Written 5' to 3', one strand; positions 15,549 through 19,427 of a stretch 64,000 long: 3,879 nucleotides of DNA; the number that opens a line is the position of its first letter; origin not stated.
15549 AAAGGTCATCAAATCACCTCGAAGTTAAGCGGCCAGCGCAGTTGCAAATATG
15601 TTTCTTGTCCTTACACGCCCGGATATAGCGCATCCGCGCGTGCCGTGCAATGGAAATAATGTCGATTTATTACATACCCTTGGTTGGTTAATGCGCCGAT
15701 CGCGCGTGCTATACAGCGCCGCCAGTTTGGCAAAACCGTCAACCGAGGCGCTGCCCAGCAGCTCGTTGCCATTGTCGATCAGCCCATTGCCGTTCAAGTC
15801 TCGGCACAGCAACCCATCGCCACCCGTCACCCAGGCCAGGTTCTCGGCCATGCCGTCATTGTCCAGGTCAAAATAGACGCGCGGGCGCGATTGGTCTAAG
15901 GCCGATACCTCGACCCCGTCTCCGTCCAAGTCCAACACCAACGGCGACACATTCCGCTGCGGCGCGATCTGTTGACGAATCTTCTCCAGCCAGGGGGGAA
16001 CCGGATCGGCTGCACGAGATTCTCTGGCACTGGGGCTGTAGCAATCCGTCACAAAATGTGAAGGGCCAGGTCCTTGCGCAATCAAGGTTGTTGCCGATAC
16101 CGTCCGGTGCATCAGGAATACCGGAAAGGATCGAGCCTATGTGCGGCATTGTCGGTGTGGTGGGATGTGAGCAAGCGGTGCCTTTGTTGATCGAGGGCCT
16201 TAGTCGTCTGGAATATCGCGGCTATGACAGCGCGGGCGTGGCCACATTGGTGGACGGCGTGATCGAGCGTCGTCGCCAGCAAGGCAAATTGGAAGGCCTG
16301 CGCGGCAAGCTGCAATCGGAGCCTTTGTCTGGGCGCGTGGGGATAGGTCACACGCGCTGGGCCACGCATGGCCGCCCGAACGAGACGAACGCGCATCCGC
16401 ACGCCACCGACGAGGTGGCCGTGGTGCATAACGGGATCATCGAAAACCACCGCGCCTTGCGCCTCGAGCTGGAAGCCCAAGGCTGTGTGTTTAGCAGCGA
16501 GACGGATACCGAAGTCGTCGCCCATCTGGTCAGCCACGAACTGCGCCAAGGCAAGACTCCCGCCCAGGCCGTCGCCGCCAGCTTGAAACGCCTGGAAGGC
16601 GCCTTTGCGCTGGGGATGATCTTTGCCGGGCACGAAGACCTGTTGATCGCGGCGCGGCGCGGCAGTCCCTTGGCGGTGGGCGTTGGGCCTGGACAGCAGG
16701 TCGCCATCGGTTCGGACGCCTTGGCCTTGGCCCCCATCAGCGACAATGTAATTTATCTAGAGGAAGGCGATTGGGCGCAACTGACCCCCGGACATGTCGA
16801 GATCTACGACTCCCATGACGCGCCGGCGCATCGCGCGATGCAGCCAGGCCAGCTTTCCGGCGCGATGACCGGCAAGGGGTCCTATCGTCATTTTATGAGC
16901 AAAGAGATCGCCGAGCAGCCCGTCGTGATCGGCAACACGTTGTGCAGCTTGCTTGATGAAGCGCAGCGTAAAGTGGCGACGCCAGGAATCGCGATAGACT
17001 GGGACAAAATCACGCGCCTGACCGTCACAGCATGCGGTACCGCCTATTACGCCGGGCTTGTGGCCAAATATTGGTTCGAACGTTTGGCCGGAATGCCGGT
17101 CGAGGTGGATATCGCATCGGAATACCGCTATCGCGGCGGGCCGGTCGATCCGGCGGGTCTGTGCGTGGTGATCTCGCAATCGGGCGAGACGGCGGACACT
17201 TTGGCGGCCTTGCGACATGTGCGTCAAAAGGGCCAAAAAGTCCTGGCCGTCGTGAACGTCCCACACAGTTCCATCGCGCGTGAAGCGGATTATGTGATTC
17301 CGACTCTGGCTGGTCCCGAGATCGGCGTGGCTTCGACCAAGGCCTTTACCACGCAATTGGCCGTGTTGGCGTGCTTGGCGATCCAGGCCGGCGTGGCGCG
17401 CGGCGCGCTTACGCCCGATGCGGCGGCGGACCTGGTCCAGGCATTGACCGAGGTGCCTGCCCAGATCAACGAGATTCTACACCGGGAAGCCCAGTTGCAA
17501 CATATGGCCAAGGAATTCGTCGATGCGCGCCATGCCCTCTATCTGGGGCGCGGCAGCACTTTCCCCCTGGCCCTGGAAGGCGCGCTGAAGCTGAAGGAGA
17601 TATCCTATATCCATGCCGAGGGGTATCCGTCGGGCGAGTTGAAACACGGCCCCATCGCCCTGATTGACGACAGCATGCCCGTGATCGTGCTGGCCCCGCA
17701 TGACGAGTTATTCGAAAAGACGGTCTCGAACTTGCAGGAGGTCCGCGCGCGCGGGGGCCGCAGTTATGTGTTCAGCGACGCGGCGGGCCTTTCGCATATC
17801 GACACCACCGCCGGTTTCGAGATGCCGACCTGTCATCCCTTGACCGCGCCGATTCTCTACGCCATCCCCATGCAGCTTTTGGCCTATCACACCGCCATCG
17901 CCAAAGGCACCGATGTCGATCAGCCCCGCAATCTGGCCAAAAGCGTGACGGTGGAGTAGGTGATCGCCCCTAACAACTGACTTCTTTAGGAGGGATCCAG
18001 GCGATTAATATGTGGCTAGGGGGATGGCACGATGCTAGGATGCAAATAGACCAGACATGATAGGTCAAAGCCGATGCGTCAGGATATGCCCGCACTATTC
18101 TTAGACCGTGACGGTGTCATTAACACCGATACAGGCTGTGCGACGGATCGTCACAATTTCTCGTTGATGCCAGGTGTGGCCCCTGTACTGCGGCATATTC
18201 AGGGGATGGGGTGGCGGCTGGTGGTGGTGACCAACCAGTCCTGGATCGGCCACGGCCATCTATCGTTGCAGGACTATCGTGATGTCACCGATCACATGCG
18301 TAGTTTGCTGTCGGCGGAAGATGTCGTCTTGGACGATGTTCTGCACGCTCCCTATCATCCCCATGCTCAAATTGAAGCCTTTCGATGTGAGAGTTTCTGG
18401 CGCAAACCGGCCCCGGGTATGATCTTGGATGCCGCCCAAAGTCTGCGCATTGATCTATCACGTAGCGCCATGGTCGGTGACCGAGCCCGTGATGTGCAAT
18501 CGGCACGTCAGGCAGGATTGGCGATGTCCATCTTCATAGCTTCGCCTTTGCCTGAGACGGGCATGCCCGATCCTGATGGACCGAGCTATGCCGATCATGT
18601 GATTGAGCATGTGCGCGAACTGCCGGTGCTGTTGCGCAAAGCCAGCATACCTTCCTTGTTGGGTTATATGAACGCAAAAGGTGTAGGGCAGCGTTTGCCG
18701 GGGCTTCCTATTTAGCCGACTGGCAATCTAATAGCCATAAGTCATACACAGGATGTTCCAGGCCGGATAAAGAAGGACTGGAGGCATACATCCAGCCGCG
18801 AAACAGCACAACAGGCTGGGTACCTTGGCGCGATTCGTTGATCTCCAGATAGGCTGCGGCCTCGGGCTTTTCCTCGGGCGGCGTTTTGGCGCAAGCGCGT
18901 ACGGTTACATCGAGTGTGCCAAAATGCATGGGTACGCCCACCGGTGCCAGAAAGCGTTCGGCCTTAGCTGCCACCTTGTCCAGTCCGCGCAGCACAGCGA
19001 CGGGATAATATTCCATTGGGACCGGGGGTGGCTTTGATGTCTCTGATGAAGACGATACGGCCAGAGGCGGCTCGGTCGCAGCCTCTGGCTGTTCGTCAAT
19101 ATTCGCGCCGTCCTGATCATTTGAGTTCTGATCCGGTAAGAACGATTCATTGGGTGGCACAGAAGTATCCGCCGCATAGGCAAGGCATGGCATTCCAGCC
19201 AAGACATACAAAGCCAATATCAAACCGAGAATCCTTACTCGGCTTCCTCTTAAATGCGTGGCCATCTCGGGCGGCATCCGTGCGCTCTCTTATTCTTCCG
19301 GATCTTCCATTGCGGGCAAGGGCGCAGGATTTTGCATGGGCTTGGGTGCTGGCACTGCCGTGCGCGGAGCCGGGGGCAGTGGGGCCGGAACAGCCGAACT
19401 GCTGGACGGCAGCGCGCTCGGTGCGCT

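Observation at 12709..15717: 1.495-kb tandem duplication at the 5' end of the RTX gene, with microhomology junctions and mosaic identity: mirror-image orphan cassettes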

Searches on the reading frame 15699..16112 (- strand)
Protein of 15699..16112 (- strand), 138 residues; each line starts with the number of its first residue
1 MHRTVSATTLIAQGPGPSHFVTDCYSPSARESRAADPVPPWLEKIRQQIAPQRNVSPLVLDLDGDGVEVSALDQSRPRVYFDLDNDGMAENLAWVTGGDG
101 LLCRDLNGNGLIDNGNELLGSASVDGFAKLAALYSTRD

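Call 16: find_homologous_proteins(query=window:15699-16112:-)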
Query seq(138 aa) (138 aa): 20 proteins with E <= 0.001 among 47 candidates.
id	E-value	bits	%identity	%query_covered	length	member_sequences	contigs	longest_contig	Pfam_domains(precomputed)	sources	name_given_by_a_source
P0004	8.8e-87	306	100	100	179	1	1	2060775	PF26745.1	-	-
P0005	1.8e-20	91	55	67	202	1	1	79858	PF26745.1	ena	-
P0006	3.7e-17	80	59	46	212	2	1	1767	PF26745.1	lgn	-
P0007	1.4e-16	79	43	75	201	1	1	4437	PF26745.1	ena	-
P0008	7.5e-16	76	52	44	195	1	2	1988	PF26745.1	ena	-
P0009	2.7e-15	74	50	64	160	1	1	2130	PF26745.1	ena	-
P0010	5.6e-15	73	54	58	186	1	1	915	PF26745.1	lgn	-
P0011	3.6e-14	71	56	58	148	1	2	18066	PF13202.13,PF00036.39,PF26745.1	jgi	jgi:hypothetical protein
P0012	3.5e-13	67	44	75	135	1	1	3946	PF26745.1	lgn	-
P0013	1.2e-10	59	47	51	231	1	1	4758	PF26745.1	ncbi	ncbi:MAG: hypothetical protein DI551_11495, partial [Micavibrio aeruginosavorus]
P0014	1.4e-9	56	50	51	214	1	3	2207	PF26745.1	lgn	-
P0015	2.2e-9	55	46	60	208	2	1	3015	PF26745.1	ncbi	-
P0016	3.8e-9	54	46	56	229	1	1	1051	PF26745.1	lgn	-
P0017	7.5e-9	53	47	51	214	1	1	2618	PF26745.1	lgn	-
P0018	2.7e-8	52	57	41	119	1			PF26745.1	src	-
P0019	5.5e-8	51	46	50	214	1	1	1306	PF26745.1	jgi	-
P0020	5.2e-7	48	48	55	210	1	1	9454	PF26745.1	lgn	-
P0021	9.3e-7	47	45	54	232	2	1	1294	PF26745.1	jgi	jgi:hypothetical protein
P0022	1.4e-6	46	43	55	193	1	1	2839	PF26745.1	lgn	-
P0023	4.3e-6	45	43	55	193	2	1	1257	PF26745.1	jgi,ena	-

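Call 18: search_protein_families(library=pfam, proteins=[P0005, P0007, P0013], max_evalue=10)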
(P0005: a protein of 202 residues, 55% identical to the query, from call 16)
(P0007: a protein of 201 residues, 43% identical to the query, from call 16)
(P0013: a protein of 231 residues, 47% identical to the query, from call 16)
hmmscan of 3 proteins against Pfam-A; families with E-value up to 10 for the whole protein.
P0005 (202 aa): 7 families
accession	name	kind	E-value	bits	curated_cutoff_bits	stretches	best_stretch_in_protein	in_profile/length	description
PF13202.12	EF-hand_5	-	0.0021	17.9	25.9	2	90-101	6-17/25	EF hand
PF00036.39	EF-hand_1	-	0.033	14.2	25.4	1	88-102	5-19/29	EF hand domain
PF00404.24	Dockerin_1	-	0.11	13.1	22.9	1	93-104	3-14/57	Dockerin type I domain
PF13405.12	EF-hand_6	-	0.11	12.8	25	0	91-103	8-20/30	EF-hand domain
PF11087.14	PRD1_DD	-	0.17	12.1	46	1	93-111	28-46/54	PRD1 phage membrane DNA delivery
PF20615.3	DUF6802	-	1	9.8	27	1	22-70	16-64/102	Family of unknown function (DUF6802)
PF13833.12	EF-hand_8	-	4.9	7.4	28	1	87-101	29-43/54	EF-hand domain pair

P0007 (201 aa): 9 families
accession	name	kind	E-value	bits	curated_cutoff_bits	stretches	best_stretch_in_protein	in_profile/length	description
PF00036.39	EF-hand_1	-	0.0012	18.6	25.4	1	114-130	4-20/29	EF hand domain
PF13405.12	EF-hand_6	-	0.015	15.4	25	1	117-131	7-21/30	EF-hand domain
PF20615.3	DUF6802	-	0.019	15.4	27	2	120-151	35-67/102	Family of unknown function (DUF6802)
PF13202.12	EF-hand_5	-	0.041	13.8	25.9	1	116-129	5-18/25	EF hand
PF13517.12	FG-GAP_3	-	0.37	11.9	26.9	1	28-48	36-56/61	FG-GAP-like repeat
PF00404.24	Dockerin_1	-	0.47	11.1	22.9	1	82-133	2-50/57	Dockerin type I domain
PF13499.12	EF-hand_7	-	0.65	10.8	30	1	118-133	10-25/67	EF-hand domain pair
PF23657.1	DUF7151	-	1.4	9.4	27.2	0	137-154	22-39/46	Domain of unknown function (DUF7151)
PF17210.9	SdrD_B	-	3.5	8.3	29.7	1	138-153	6-21/112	SdrD B-like domain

P0013 (231 aa): 3 families
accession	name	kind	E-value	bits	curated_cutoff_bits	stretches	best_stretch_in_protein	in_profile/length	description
PF22322.1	DUF6973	-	0.0053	16.8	27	1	4-86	42-119/124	Domain of unknown function (DUF6973)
PF11659.14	DUF3261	-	0.14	12.5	22.3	1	160-206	2-47/137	Protein of unknown function (DUF3261)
PF01839.29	FG-GAP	-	3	8.3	22.1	1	176-186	4-14/37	FG-GAP repeat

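Call 68: find_encoding_contigs(protein=P0005, flank=8000, max_places=2)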
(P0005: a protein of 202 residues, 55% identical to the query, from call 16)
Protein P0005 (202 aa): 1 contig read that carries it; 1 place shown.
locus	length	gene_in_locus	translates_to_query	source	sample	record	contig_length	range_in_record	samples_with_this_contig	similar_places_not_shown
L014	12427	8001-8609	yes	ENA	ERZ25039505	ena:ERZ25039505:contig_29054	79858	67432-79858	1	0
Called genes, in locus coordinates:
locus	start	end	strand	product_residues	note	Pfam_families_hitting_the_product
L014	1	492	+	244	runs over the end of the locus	PF05443:ROS_MUCR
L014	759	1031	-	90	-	PF27190:KlcB_3rd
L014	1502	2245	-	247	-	PF00293:NUDIX, PF19368:WHD_AraR, PF21906:WHD_NrtR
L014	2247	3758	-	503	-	PF18127:NAMPT_N, PF04095:NAPRTase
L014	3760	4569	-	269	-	PF13793:Pribosyltran_N, PF00156:Pribosyltran, PF14572:Pribosyl_synth (weak)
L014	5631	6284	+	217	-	-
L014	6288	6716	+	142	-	-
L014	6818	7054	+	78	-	-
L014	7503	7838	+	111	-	-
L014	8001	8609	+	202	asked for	PF26745:SPM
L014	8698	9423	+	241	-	-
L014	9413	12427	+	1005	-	?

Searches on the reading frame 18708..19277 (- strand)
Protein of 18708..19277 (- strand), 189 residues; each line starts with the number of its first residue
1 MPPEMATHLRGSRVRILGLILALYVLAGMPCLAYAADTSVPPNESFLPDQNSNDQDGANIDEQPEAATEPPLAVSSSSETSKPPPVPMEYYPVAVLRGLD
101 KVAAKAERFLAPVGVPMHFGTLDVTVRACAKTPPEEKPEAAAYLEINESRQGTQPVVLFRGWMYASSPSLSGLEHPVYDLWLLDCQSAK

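Call 50: search_protein_families(library=pfam, proteins=[window:18708-19277:-], max_evalue=0.00001)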
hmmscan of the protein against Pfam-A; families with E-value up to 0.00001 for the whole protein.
window:18708-19277:- (189 aa): 1 family
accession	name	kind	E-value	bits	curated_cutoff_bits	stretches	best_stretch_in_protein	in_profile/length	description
PF09923.14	DUF2155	-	1.4e-29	102.5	27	1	94-185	1-89/89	Uncharacterized protein conserved in bacteria (DUF2155)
